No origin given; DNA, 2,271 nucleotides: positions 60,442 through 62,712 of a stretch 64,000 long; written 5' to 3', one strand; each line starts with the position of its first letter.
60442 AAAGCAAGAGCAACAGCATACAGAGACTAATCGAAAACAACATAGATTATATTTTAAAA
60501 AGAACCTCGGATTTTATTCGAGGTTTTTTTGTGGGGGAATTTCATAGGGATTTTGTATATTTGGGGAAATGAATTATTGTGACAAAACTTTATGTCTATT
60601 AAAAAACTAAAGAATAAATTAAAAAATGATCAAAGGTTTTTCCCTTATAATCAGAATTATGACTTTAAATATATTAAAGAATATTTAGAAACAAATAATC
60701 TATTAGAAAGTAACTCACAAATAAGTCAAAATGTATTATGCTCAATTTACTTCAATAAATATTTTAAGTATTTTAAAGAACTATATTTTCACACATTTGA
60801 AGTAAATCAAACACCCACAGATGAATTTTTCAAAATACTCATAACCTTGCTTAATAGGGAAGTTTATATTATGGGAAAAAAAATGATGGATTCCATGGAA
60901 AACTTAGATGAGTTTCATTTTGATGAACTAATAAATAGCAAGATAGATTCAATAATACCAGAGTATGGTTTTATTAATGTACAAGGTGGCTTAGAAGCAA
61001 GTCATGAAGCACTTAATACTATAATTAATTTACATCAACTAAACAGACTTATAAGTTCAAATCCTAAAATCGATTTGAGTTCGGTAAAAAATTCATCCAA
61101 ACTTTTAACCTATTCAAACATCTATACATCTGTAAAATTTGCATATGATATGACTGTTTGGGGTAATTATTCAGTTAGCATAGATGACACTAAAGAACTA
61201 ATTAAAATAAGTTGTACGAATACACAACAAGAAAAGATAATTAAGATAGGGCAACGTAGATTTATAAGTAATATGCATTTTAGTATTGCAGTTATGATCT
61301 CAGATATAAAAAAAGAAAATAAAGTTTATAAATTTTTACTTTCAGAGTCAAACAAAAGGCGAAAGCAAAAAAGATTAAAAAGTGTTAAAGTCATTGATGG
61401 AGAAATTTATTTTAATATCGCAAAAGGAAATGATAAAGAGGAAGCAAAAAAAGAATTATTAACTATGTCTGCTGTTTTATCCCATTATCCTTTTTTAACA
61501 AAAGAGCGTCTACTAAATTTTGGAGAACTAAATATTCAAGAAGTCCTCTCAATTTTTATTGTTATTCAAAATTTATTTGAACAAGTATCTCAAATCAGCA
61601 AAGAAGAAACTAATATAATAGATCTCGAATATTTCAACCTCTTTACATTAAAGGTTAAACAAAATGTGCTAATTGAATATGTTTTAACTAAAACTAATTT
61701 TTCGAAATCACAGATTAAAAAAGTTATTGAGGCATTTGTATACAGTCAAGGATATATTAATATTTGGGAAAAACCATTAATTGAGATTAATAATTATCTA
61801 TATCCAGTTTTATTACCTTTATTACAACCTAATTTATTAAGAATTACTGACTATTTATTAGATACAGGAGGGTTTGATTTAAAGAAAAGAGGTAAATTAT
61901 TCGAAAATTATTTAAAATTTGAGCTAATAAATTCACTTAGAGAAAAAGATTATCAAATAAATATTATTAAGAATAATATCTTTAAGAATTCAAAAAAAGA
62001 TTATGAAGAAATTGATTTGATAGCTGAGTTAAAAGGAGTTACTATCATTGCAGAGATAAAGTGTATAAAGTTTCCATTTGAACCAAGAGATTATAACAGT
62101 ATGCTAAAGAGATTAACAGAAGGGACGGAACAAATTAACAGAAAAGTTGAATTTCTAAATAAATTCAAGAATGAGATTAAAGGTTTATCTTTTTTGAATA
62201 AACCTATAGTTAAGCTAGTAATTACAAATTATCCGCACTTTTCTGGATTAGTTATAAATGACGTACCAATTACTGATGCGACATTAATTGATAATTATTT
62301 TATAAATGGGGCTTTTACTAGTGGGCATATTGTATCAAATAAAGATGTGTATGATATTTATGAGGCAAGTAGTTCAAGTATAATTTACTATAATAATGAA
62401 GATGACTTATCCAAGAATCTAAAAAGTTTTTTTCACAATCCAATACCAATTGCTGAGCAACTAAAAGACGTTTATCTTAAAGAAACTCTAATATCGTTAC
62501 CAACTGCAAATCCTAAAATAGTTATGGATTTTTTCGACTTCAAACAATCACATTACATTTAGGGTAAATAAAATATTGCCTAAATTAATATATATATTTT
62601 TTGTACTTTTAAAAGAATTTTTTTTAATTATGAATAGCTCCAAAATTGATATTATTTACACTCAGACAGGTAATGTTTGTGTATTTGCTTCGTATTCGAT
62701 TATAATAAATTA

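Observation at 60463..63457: A 2.9-kb AT-rich two-gene island inserted after sdhB, flanked by ~95-bp direct repeats of the sdhB 3' end and terminator, encoding a NERD-like nuclease protein and a papain-like protein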

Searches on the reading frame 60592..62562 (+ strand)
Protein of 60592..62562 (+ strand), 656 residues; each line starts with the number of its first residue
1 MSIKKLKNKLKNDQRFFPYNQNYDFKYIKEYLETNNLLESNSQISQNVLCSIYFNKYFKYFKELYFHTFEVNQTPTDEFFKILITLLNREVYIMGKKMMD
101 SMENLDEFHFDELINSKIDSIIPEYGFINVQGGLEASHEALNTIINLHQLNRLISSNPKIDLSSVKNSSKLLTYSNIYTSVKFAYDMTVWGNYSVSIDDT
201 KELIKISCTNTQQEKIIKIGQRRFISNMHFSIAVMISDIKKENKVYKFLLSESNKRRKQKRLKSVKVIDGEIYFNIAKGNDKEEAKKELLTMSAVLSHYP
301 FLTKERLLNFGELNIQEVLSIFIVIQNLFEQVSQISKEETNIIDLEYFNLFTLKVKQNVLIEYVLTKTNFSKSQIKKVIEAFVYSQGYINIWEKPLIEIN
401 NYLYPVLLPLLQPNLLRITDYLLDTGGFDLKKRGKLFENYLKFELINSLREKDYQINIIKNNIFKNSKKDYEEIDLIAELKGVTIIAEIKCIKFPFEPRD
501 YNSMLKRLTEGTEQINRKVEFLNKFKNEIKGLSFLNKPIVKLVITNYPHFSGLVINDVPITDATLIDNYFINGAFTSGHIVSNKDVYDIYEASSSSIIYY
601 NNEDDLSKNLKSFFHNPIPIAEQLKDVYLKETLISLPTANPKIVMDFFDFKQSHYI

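Call 5: search_protein_families(library=pfam, proteins=[window:60592-62562:+], max_evalue=1)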
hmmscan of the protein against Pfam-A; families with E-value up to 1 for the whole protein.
window:60592-62562:+ (656 aa): 1 family
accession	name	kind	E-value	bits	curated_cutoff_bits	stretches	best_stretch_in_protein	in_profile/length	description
PF15977.11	HTH_46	-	0.045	14.2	29.3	1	360-401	25-65/68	Winged helix-turn-helix DNA binding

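Call 6: search_protein_families(library=padloc, proteins=[window:60592-62562:+], max_evalue=1)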
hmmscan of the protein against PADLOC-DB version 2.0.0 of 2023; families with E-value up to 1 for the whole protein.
window:60592-62562:+ (656 aa): 0 families

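Call 7: find_homologous_proteins(query=window:60592-62562:+)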
Query window:60592-62562:+ (656 aa): 23 proteins with E <= 0.001 among 8000 candidates.
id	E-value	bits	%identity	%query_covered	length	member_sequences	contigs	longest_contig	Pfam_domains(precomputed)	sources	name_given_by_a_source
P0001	0.0e+0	1423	100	100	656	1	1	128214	-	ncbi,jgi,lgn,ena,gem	ncbi:MAG: hypothetical protein WC121_06785 [Candidatus Kapaibacterium sp.]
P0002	3.2e-186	639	49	96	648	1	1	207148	-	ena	-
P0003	5.4e-185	635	47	100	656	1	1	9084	-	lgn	-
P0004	5.3e-183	628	46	100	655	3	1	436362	-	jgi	jgi:hypothetical protein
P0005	5.4e-177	608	45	100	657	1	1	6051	-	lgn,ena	-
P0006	6.6e-171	588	44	100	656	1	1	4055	-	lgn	-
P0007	5.4e-166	572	44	100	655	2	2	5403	-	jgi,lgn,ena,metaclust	metaclust:\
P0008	6.4e-165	568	44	99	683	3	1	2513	-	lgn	-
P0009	2.3e-163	563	44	100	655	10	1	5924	-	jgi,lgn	-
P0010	3.3e-160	553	42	100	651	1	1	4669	-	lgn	-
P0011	8.6e-157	542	42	99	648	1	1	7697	-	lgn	-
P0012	3.3e-156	540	42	100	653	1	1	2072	-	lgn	-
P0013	1.8e-147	511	57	40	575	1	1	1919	-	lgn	-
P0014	2.9e-147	510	40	100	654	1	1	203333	-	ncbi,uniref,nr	ncbi:hypothetical protein RM549_05595 [Salegentibacter sp. F188]|uniref:NERD domain-containing prote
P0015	1.1e-141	492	39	100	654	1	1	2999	-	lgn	-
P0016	7.4e-135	469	41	99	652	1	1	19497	-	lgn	-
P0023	1.3e-53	201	27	77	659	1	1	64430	-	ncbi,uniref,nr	ncbi:hypothetical protein [Mucilaginibacter psychrotolerans]|uniref:NERD domain-containing protein n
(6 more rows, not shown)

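Call 8: search_protein_families(library=ncbifam, proteins=[window:60592-62562:+], max_evalue=1)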
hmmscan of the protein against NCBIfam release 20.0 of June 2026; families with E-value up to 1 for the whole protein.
window:60592-62562:+ (656 aa): 1 family
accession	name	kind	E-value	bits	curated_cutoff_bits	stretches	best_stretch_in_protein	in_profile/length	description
NF053546.1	violacein_VioA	equivalog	0.0084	15.4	600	1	205-264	41-99/411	flavin-dependent violacein biosynthesis tryptophan-2 monooxygenase VioA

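Call 9: search_protein_families(library=phrogs, proteins=[window:60592-62562:+], max_evalue=1)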
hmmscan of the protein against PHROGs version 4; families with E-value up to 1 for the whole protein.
window:60592-62562:+ (656 aa): 0 families

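Call 11: find_encoding_contigs(protein=P0002, flank=6000, max_places=2)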
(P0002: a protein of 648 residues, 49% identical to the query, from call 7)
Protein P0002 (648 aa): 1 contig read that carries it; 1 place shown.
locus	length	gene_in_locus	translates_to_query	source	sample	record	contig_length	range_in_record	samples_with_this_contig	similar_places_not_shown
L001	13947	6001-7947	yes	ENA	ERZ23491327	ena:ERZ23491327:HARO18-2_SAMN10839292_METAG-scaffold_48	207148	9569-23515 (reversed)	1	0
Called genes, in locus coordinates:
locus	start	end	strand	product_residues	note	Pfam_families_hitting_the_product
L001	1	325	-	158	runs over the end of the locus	PF01928:CYTH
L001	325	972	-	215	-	PF01370:Epimerase (weak), PF13460:NAD_binding_10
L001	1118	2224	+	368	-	PF00817:IMS, PF11798:IMS_HHH, PF11799:IMS_C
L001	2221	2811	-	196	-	PF02627:CMD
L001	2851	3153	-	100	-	-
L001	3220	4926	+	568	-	PF01368:DHH, PF02272:DHHA1, PF17768:RecJ_OB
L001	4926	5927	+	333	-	PF02086:MethyltransfD12, PF03602:Cons_hypoth95 (faint)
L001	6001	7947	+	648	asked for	-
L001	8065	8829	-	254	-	PF00149:Metallophos, PF12850:Metallophos_2 (faint)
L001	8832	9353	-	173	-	PF01242:PTPS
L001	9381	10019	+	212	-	PF13640:2OG-FeII_Oxy_3, PF13661:2OG-FeII_Oxy_4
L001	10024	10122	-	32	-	-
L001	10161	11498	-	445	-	PF01554:MatE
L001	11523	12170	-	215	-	PF13489:Methyltransf_23, PF05219:DREV (weak), PF08003:Methyltransf_9 (weak), PF07021:MetW, PF13847:Methyltransf_31, PF08241:Methyltransf_11, PF08242:Methyltransf_12, PF13649:Methyltransf_25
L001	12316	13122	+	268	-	PF00535:Glycos_transf_2, PF13641:Glyco_tranf_2_3 (faint), PF02709:Glyco_transf_7C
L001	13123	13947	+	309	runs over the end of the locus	PF00535:Glycos_transf_2, PF10111:Glyco_tranf_2_2 (faint), PF13641:Glyco_tranf_2_3 (weak), PF13632:Glyco_trans_2_3 (weak)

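Call 12: find_encoding_contigs(protein=P0004, flank=6000, max_places=2)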
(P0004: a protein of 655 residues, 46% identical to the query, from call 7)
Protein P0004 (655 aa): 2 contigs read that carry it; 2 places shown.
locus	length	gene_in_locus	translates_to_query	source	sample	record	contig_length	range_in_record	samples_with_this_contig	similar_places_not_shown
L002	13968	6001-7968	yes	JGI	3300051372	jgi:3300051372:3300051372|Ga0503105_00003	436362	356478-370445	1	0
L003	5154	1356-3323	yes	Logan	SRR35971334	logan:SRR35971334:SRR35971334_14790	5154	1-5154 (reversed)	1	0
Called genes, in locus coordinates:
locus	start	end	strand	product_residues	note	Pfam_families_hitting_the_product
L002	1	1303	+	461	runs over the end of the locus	PF02321:OEP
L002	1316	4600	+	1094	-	PF00873:ACR_tran, PF03176:MMPL (faint)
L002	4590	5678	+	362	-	PF25917:BSH_RND (weak), PF25973:BSH_CzcB, PF25954:Beta-barrel_RND_2, PF25989:YknX_C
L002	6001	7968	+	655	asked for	-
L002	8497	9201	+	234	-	-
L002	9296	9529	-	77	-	-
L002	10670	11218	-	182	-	PF01965:DJ-1_PfpI, PF00117:GATase (weak)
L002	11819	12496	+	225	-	PF00072:Response_reg, PF00486:Trans_reg_C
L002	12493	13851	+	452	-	PF00512:HisKA, PF02518:HATPase_c, PF13589:HATPase_c_3 (weak)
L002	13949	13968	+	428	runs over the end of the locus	PF02321:OEP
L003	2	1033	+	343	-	?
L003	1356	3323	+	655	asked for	-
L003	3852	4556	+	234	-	-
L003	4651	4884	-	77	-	-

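Call 13: find_encoding_contigs(protein=P0014, flank=6000, max_places=2)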
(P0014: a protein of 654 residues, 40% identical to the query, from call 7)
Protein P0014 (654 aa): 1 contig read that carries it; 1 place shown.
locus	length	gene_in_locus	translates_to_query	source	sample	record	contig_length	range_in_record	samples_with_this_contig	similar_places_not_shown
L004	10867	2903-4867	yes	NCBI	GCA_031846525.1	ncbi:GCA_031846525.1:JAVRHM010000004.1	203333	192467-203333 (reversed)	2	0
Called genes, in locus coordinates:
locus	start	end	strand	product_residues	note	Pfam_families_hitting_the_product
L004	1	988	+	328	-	PF13175:AAA_15, PF13304:AAA_21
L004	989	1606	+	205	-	-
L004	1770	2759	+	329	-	PF18735:HEPN_RiboL-PSP, PF07007:LprI (weak)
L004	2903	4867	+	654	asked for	-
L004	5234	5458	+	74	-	-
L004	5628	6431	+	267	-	PF22175:Ogg-HhH (faint)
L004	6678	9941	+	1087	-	PF02384:N6_Mtase (weak), PF20473:MmeI_Mtase (weak), PF07669:Eco57I, PF18135:Type_ISP_C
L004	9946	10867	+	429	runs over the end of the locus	-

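Call 28: predict_structure(alignment_id=A2)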
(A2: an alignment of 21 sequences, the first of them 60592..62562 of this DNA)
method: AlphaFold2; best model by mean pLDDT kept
length: 656 residues; sequences in the alignment: 21
mean_pLDDT: 88.7   pTM: 0.87
mean pLDDT of the five models: 88.7, 86.6, 86.4, 85.9, 85.8
residues with pLDDT >= 90: 372; 70-90: 250; 50-70: 34; < 50: 0
segments of 3 or more residues with pLDDT < 50: none
pLDDT, mean of each block of 10 residues (from residue 1): 82 92 93 82 84 93 90 85 94 88 73 80 86 89 88 67 90 91 93 90 93 93 87 86 87 91 94 94 91 91 89 93 96 86 84 96 97 97 91 94 95 91 91 90 91 91 90 94 95 91 94 96 88 88 95 95 82 72 63 75 89 89 90 91 92 76
secondary structure, 60 per line:
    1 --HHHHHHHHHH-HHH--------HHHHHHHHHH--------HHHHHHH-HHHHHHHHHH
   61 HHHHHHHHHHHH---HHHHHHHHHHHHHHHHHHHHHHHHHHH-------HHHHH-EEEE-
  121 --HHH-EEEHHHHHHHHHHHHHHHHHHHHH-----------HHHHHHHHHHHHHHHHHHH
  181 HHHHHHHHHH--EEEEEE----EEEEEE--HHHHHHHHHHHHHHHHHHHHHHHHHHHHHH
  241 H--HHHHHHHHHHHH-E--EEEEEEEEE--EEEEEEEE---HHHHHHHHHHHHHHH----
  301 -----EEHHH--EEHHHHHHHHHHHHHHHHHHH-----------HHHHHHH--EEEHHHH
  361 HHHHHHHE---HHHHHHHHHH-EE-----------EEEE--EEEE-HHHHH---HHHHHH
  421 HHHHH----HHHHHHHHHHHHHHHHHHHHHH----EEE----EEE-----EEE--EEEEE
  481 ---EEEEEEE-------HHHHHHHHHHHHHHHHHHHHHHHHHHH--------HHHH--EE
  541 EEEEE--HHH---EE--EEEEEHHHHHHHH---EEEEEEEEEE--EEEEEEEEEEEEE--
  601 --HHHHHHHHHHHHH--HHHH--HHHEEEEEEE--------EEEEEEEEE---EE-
elements in order: H3-12 H25-34 H43-49 H51-72 H76-102 H110-114 E116-119 E127-129 H130-150 H162-190 E193-198 E203-208 H211-241 H244-255 E260-268 E271-278 H282-296 H315-333 H345-351 E354-356 H357-367 H372-381 E396-399 E402-405 H407-411 H415-425 H430-451 E456-458 E463-465 E471-473 E476-480 E484-490 H498-524 H533-536 E539-545 E558-562 H563-570 E574-583 E586-598 H603-615 H618-621 E627-633 E642-650

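Call 34: search_protein_representatives(alignment_id=A2)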
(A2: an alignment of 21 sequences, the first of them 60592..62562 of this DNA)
Query: 21 sequences, 655 profile positions. Proteins with E-value up to 0.001 (for the whole library): 1088; up to 1e-10: 857; up to 1e-30: 350. The best 150 are listed.
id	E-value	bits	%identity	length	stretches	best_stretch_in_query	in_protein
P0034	0.0e+00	1022.6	-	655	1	1-655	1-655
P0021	4.1e-264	894.8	-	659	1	1-652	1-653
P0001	2.2e-261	885.7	-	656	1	1-655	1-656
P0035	6.5e-241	818.1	-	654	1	3-652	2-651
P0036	1.2e-233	794.1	-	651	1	2-654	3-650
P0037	2.3e-220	750.2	-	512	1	149-655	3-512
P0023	5.3e-212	722.6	-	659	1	5-651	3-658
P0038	7.5e-164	563.5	-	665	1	4-651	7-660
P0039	1.5e-163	562.5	-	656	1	5-647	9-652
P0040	3.3e-159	548.1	-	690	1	1-652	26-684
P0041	1.1e-158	546.4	-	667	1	1-641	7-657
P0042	5.5e-157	540.8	-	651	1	4-650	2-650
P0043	1.9e-155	535.7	-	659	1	5-652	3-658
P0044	8.2e-154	530.3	-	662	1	6-652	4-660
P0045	2.6e-153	528.6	-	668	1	4-650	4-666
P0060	3.5e-137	475.4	-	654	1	4-635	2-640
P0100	1.3e-104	367.7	-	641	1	1-648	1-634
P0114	6.1e-83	296.1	-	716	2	168-621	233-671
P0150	1.3e-63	232.3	-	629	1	5-630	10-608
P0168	2.1e-52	195.2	-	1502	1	6-643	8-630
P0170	8.9e-51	189.8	-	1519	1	10-648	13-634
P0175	9.7e-49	183.1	-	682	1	51-619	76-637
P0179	4.2e-48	181.0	-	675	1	3-638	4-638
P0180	5.1e-48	180.7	-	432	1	294-630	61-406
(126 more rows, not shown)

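Call 35: search_protein_families(library=pfam, proteins=[P0168, P0170, P0114, P0038, P0060, P0100, P0150, P0175, P0179, P0180], max_evalue=0.01)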
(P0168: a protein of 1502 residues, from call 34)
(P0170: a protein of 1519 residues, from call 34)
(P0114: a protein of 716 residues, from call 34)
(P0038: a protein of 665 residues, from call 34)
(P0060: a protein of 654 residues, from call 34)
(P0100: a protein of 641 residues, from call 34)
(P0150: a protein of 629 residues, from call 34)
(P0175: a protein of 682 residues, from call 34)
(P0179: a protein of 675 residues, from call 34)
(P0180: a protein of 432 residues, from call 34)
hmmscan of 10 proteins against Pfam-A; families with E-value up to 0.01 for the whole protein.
P0168 (1502 aa): 1 family
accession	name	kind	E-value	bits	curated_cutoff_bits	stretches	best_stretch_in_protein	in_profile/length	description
PF12770.12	CHAT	-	0.0058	16.5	24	1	1396-1494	193-288/289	CHAT domain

P0170 (1519 aa): 0 families

P0114 (716 aa): 0 families

P0038 (665 aa): 2 families
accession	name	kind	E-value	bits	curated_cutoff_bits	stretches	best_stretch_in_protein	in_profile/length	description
PF08378.17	NERD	-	0.00021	22.2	22.1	1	454-528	12-95/111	Nuclease-related domain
PF03008.20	DUF234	-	0.00074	20.3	22.5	1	440-497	33-89/100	Archaea bacterial proteins of unknown function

P0060 (654 aa): 0 families

P0100 (641 aa): 1 family
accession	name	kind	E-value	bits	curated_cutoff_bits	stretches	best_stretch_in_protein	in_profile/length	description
PF08378.17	NERD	-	0.0028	18.6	22.1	1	445-527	7-94/111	Nuclease-related domain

P0150 (629 aa): 2 families
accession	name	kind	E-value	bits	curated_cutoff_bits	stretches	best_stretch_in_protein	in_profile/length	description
PF08378.17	NERD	-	9.3e-05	23.3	22.1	1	419-527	1-109/111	Nuclease-related domain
PF12731.12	Mating_N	-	0.0064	17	21.4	0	270-329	31-90/95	Mating-type protein beta 1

P0175 (682 aa): 0 families

P0179 (675 aa): 1 family
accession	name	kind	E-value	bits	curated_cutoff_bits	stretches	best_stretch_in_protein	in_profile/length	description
PF08378.17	NERD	-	0.00017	22.5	22.1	1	451-549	17-108/111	Nuclease-related domain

P0180 (432 aa): 0 families

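Call 41: find_encoding_contigs(protein=P0023, flank=6000, max_places=1)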
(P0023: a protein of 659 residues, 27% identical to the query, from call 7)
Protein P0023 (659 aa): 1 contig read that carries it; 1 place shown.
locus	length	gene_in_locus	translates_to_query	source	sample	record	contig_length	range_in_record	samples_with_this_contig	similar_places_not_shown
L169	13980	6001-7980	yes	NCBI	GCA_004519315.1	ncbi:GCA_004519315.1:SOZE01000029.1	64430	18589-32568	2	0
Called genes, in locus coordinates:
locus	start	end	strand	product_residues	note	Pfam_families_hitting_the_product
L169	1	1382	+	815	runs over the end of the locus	-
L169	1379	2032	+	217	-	-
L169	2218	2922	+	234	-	-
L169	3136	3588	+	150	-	-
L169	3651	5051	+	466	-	-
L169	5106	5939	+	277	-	-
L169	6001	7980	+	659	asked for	-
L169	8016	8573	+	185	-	-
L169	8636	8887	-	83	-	-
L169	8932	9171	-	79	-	-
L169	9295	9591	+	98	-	-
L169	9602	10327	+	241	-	-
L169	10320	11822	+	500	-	PF00817:IMS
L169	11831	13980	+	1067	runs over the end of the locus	PF02811:PHP, PF07733:DNA_pol3_alpha, PF17657:DNA_pol3_finger, PF14579:HHH_6, PF01336:tRNA_anti-codon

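Call 42: find_encoding_contigs(protein=P0016, flank=6000, max_places=1)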
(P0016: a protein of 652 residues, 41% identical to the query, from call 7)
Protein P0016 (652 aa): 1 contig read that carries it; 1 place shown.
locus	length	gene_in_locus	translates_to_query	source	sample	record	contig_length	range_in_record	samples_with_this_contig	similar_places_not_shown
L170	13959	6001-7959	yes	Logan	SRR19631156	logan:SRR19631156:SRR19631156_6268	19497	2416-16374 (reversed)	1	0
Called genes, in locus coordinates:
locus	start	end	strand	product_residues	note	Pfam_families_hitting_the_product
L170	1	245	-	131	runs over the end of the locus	PF02472:ExbD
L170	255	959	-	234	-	PF01618:MotA_ExbB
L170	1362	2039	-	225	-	-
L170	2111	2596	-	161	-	-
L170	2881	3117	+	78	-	PF13560:HTH_31 (weak), PF12844:HTH_19, PF13443:HTH_26 (weak), PF01381:HTH_3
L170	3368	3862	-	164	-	PF04002:RadC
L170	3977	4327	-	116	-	-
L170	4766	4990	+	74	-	-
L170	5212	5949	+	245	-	-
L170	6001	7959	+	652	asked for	-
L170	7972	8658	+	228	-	PF13643:DUF4145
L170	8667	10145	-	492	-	-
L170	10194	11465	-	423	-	PF12987:DUF3871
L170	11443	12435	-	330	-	PF13479:AAA_24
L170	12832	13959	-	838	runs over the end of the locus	PF00270:DEAD (weak), PF04851:ResIII (weak)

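Call 61: search_dna_similar(query=window:60592-62562:+, collection=plasmids, mode=protein, max_evalue=0.00001, max_rows=20)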
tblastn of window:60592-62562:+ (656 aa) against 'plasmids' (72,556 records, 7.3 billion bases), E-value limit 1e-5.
No match.

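Call 63: find_related_loci(query=A2, collection=viral_contigs, flank=8000)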
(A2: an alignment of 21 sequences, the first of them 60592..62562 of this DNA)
Query A2 (656 aa) in viral_contigs; peptide patterns used: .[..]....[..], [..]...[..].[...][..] (x = any residue, [..] = any of these).
153 stretches matched a pattern; 4 encode a relative of the query (tblastn E <= 1e-3); 4 distinct loci.
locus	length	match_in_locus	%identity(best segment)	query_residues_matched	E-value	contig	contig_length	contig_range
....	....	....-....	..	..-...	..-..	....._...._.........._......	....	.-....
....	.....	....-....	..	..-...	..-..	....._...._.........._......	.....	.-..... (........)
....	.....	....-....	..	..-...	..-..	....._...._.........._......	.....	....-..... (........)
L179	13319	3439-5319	24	10-636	3e-36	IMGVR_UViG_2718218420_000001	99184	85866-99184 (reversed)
